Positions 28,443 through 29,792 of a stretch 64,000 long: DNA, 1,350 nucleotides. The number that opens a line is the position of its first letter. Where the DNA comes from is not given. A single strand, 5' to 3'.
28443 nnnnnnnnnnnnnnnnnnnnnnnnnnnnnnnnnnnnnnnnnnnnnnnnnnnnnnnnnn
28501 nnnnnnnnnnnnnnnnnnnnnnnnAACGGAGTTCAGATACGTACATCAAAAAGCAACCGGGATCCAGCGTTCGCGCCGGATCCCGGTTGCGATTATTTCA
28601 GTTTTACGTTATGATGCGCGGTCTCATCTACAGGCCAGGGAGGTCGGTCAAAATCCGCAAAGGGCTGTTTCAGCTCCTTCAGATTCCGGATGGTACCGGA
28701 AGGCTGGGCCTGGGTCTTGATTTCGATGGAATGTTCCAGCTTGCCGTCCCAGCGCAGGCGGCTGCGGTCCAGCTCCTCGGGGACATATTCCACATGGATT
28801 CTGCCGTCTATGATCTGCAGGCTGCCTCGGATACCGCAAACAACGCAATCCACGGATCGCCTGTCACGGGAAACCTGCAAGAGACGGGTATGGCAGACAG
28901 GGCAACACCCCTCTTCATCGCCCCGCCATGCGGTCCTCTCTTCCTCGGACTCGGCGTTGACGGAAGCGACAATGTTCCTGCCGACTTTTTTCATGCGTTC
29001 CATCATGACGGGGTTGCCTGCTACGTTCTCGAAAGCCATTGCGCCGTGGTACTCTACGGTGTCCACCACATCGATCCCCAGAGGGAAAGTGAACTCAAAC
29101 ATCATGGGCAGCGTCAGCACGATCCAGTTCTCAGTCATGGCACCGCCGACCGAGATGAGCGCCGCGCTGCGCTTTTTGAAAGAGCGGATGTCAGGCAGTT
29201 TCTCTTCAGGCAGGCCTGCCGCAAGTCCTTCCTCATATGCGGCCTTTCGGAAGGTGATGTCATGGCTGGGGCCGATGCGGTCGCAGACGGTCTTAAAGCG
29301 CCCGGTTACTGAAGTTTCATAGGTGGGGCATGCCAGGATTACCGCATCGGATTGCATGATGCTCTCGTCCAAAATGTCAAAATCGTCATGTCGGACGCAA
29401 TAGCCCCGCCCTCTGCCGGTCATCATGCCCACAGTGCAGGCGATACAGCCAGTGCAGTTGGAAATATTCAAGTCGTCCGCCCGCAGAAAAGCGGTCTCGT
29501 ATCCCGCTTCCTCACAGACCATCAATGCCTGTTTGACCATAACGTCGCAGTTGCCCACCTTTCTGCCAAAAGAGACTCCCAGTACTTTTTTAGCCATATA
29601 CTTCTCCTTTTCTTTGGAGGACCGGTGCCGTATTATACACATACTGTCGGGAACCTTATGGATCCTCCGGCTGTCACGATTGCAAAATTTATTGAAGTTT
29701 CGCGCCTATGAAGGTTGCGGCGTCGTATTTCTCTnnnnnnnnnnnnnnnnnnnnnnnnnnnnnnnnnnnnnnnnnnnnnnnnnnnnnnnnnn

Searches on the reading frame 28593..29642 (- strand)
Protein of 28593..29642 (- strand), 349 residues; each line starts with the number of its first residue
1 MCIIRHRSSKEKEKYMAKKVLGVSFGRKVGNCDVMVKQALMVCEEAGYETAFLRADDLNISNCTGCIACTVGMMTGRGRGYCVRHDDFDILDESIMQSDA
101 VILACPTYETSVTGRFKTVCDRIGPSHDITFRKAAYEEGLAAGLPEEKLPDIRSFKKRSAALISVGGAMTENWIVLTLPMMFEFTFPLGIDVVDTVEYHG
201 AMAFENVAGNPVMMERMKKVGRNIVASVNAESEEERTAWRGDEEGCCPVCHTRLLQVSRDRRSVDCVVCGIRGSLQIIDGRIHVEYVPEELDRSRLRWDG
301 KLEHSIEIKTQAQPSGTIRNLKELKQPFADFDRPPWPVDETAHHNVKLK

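Call 4: search_protein_families(library=pfam, proteins=[window:28593-29642:-], max_evalue=0.01)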
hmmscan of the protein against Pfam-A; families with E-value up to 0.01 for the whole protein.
window:28593-29642:- (349 aa): 1 family
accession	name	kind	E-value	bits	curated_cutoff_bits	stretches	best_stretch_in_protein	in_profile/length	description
PF03358.20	FMN_red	-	1.9e-11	44.2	24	1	27-135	11-99/152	NADPH-dependent FMN reductase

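Call 5: search_protein_families(library=ncbifam, proteins=[window:28593-29642:-], max_evalue=0.001)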
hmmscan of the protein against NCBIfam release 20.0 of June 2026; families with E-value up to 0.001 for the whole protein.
window:28593-29642:- (349 aa): 2 families
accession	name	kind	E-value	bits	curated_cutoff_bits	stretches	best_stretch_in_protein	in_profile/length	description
TIGR03566.1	FMN_reduc_MsuE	equivalog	0.00069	19.4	212.5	0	93-125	64-96/174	FMN reductase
TIGR04037.1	LLM_duo_CE1759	subfamily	0.00079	19.2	175.9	0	92-124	67-99/199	CE1759 family FMN reductase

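Call 24: search_solved_structures(query=window:28593-29642:-, max_evalue=0.01, show_alignments=1)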
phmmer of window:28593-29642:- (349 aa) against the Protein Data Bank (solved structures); distinct sequences matched with E-value up to 0.01: 1.
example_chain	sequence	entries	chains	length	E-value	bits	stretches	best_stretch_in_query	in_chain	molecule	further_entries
7d38_A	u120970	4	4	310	1.4e-35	126.1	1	19-312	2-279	Cd1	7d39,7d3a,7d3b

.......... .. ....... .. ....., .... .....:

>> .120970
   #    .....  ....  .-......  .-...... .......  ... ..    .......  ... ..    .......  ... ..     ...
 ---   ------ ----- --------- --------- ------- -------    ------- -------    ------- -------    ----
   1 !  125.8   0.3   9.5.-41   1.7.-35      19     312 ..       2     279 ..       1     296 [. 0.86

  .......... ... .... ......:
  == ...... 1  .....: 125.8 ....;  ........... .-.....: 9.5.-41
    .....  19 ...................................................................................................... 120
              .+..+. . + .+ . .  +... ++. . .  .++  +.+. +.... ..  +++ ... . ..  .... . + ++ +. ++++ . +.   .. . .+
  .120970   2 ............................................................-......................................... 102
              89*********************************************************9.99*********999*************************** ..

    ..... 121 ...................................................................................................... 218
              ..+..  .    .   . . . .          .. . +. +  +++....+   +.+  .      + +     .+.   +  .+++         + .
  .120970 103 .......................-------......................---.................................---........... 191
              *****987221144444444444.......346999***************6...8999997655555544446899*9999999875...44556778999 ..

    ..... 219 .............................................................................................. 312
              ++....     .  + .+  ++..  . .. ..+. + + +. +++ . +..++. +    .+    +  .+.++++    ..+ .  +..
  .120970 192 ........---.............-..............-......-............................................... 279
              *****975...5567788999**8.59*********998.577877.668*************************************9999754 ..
